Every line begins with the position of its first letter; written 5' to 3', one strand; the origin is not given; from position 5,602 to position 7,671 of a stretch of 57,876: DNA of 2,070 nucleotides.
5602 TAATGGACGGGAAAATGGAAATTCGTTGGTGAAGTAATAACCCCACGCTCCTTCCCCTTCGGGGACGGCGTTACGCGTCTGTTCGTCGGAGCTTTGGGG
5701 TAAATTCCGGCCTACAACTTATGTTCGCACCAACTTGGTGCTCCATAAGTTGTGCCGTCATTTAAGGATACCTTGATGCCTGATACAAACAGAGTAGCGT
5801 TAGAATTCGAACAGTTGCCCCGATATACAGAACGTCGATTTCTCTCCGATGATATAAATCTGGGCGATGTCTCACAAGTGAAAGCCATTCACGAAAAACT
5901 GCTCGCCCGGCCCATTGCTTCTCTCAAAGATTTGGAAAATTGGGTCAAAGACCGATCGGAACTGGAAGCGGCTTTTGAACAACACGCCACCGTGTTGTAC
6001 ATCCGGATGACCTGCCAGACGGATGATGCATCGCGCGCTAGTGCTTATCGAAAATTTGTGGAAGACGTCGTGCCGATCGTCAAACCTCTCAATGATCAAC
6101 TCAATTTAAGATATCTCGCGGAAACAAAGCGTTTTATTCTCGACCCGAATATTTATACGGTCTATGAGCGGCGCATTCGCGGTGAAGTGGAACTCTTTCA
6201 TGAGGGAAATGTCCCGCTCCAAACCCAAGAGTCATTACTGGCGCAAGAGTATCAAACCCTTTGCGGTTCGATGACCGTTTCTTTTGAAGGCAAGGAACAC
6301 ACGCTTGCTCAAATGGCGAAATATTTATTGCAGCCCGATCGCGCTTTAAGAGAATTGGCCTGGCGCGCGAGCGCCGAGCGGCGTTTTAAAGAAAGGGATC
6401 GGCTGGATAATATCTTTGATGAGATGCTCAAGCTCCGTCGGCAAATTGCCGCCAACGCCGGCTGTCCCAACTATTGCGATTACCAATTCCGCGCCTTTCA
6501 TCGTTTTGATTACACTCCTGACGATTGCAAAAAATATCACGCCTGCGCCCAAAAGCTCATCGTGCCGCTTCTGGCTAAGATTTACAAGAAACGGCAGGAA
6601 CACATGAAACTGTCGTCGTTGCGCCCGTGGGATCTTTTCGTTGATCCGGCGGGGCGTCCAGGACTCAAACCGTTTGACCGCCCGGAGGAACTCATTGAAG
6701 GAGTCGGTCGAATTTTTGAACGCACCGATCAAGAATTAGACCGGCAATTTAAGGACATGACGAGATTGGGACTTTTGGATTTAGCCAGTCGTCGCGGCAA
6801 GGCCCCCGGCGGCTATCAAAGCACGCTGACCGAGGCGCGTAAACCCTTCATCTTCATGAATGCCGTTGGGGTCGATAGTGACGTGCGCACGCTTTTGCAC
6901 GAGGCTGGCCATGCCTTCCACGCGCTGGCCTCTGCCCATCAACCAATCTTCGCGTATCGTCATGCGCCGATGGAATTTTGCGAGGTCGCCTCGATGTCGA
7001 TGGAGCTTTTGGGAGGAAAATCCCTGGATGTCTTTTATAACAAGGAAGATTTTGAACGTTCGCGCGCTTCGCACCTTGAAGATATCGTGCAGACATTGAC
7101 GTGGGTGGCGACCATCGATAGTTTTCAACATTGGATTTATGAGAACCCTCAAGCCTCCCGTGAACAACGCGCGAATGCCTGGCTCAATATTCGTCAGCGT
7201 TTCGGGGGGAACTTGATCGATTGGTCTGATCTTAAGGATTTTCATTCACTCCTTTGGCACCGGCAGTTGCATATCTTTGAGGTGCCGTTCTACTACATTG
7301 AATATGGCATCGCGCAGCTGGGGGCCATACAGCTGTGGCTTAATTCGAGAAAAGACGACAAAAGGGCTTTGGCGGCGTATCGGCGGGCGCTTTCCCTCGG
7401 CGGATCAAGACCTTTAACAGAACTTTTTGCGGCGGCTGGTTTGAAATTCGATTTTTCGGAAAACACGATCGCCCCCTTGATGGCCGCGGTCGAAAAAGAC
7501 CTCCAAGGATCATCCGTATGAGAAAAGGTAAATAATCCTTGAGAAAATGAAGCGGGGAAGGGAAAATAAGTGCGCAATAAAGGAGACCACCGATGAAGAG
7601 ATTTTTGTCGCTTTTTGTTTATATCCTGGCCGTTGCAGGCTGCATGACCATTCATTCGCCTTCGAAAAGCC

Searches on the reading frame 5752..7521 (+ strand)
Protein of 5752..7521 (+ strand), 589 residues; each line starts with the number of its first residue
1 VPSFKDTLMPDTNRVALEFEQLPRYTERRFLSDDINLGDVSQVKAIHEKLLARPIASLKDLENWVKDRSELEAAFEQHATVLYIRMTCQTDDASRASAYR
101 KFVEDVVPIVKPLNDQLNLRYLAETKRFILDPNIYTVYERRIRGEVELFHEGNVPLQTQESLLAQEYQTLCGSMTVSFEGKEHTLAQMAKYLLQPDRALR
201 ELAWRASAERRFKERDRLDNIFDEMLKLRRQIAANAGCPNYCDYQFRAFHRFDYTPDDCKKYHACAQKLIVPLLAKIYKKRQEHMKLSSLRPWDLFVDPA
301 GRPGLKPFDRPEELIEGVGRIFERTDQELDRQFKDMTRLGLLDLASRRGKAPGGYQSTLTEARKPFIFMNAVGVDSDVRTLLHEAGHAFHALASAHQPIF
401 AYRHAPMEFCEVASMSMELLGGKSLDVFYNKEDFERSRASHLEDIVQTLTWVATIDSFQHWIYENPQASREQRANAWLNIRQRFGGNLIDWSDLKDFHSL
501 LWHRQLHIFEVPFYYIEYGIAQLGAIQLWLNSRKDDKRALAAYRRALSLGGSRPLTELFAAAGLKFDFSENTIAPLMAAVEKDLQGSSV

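Call 63: search_protein_families(library=pfam, proteins=[window:5752-7521:+], max_evalue=0.00001)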
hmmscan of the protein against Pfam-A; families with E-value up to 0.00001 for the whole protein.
window:5752-7521:+ (589 aa): 1 family
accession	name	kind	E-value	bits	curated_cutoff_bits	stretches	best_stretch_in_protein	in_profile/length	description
PF01432.26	Peptidase_M3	-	4.5e-47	161.9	27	1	194-571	5-450/457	Peptidase family M3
